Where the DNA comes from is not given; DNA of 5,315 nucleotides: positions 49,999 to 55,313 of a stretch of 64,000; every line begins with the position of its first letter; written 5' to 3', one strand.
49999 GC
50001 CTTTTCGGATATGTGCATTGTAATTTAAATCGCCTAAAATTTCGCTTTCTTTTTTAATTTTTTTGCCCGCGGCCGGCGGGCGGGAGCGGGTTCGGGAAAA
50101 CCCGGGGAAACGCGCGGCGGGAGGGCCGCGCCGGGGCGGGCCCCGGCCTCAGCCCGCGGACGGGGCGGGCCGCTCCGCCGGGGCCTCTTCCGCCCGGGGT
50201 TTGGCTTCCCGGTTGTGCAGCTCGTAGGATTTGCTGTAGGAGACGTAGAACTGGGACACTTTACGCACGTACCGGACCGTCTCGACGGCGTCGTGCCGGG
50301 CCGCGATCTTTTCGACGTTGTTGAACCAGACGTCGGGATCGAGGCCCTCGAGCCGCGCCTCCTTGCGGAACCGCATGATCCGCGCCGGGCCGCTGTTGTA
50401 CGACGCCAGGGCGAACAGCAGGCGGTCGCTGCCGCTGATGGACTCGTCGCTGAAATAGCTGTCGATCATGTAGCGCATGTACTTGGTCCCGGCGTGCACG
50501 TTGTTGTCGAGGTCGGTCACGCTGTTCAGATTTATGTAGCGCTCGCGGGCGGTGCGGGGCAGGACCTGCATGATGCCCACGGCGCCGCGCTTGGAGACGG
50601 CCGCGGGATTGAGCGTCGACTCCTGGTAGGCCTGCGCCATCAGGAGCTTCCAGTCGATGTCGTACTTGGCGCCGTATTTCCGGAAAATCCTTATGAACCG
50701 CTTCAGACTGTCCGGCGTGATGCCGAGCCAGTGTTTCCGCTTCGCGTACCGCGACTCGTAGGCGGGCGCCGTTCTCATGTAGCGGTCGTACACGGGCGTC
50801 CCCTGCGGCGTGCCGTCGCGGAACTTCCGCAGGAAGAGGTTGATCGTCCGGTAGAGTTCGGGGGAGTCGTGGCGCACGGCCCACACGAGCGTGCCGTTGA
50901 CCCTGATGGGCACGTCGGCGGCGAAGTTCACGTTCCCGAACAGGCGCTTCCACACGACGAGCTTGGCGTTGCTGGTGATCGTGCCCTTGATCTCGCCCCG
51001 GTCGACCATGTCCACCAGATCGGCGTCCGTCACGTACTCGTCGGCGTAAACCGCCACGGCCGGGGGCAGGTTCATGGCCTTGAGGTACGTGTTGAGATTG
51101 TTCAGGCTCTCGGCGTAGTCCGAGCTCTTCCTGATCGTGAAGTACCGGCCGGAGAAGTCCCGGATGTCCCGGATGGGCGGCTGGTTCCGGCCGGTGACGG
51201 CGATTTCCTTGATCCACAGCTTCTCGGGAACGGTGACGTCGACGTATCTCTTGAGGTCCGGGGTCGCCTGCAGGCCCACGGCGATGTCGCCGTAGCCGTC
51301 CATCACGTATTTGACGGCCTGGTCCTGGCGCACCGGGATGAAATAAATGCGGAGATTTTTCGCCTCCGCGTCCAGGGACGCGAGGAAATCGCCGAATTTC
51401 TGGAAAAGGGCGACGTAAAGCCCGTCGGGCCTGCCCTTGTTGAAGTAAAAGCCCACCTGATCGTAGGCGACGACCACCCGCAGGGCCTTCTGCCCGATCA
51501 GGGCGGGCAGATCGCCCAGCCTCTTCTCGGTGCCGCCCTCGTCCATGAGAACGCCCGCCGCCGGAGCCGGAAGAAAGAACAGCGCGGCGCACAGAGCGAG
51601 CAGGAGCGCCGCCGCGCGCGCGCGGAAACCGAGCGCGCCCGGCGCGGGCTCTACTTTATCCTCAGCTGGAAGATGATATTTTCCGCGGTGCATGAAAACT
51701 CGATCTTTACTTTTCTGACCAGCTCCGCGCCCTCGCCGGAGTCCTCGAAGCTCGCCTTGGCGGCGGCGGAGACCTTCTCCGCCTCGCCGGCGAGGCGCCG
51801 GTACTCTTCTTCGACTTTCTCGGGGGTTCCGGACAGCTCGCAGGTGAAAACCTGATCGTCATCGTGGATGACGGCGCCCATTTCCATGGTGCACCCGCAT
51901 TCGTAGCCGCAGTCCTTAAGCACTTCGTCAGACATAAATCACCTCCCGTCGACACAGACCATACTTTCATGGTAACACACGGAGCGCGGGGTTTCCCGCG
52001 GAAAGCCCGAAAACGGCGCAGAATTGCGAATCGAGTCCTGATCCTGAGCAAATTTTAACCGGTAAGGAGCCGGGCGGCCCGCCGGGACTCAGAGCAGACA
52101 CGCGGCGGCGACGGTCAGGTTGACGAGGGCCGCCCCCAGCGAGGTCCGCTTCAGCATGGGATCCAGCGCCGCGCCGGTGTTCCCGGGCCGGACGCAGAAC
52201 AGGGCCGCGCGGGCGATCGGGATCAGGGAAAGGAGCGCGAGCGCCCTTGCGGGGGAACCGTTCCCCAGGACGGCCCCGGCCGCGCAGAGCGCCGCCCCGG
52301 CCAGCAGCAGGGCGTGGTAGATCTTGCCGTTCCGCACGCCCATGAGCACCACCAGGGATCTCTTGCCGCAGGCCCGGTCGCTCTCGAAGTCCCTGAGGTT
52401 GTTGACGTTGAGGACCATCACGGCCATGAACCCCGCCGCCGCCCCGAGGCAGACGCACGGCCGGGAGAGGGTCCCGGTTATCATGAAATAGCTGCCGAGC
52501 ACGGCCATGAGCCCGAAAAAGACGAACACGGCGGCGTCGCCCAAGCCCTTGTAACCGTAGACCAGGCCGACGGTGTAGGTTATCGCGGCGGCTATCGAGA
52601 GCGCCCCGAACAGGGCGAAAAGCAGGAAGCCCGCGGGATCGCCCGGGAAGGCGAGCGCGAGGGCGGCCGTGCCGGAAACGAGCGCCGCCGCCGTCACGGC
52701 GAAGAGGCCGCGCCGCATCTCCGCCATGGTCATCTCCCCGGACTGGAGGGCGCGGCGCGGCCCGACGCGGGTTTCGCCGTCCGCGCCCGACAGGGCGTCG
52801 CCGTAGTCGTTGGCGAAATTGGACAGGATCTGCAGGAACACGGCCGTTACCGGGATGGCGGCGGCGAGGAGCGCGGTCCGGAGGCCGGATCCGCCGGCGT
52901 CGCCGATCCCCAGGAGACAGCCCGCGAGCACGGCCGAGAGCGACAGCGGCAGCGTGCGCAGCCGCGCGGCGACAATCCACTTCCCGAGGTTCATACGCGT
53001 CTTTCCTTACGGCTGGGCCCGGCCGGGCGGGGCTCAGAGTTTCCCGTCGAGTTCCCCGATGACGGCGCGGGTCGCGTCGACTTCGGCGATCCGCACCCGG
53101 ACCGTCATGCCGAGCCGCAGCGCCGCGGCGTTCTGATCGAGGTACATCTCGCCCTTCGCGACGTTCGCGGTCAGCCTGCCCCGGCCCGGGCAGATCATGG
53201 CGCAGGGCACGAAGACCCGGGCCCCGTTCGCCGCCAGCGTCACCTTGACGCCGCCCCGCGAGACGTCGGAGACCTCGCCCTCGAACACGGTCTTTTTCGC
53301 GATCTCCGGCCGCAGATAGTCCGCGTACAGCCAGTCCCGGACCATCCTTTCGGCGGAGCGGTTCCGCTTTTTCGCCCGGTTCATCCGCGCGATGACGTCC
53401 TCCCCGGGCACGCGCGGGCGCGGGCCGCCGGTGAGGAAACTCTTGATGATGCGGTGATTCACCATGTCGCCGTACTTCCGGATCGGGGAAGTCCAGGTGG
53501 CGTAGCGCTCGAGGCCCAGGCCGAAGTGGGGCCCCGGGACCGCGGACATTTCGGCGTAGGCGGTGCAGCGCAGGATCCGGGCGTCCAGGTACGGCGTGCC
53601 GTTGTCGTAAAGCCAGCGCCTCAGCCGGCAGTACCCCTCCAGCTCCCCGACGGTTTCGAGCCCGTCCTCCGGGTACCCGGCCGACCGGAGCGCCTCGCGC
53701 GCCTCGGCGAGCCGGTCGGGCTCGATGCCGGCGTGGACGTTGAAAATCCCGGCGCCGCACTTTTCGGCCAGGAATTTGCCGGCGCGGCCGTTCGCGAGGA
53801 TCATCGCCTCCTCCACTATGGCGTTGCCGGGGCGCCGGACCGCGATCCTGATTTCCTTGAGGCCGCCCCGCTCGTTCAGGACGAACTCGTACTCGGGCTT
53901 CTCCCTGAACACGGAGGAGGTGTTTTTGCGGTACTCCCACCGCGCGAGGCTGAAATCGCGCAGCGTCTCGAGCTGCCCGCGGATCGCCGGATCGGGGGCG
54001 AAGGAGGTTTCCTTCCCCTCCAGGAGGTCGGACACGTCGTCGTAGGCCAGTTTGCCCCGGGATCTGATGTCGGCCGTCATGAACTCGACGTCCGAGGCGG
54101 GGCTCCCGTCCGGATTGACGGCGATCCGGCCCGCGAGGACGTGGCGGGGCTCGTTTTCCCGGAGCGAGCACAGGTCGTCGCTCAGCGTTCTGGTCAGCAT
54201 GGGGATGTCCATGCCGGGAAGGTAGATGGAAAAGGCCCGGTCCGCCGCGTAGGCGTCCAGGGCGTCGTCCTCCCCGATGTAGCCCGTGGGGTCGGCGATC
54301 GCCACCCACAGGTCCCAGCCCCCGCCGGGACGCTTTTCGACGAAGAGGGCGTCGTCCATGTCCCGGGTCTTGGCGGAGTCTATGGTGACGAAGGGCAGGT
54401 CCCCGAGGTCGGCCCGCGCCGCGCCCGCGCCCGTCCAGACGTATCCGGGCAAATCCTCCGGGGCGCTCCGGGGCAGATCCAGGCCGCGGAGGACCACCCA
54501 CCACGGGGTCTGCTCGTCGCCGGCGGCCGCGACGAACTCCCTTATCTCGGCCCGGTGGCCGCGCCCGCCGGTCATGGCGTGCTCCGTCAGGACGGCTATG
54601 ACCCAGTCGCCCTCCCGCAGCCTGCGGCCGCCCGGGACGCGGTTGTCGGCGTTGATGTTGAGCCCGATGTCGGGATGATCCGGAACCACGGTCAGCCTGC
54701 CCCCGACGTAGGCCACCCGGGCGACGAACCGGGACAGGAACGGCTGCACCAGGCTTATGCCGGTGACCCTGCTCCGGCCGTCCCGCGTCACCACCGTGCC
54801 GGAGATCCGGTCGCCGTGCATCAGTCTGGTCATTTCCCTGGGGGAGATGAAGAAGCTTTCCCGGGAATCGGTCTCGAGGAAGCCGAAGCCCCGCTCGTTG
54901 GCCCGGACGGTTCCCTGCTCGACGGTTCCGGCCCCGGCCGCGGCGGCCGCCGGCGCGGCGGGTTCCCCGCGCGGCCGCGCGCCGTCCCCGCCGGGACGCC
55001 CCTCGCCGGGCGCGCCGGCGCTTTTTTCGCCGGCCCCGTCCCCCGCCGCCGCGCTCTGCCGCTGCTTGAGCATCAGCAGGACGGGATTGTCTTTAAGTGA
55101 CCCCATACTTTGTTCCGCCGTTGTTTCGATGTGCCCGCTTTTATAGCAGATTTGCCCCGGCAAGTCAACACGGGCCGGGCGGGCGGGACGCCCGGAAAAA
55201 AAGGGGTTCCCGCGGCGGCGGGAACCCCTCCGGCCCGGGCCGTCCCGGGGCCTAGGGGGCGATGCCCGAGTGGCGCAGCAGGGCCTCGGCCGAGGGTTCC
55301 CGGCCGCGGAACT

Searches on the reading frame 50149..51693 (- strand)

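Call 87: search_protein_families(library=pfam, proteins=[window:50149-51693:-], max_evalue=0.00001)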
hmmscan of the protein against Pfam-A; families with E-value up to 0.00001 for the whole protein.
window:50149-51693:- (514 aa): 1 family
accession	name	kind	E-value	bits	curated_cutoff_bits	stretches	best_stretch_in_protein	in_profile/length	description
PF01464.25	SLT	-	1.9e-23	82.7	21.3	1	337-446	3-108/117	Transglycosylase SLT domain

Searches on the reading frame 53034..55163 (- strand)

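Call 87: search_protein_families(library=pfam, proteins=[window:53034-55163:-], max_evalue=0.00001)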
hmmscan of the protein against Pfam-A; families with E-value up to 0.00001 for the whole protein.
window:53034-55163:- (709 aa): 2 families
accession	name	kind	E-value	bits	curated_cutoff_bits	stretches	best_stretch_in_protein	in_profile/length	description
PF00773.25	RNB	-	2.8e-79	267.2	29.3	1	250-578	1-325/326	RNB domain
PF08206.17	OB_RNB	-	1e-13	51.1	24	1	84-133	1-51/58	Ribonuclease B OB domain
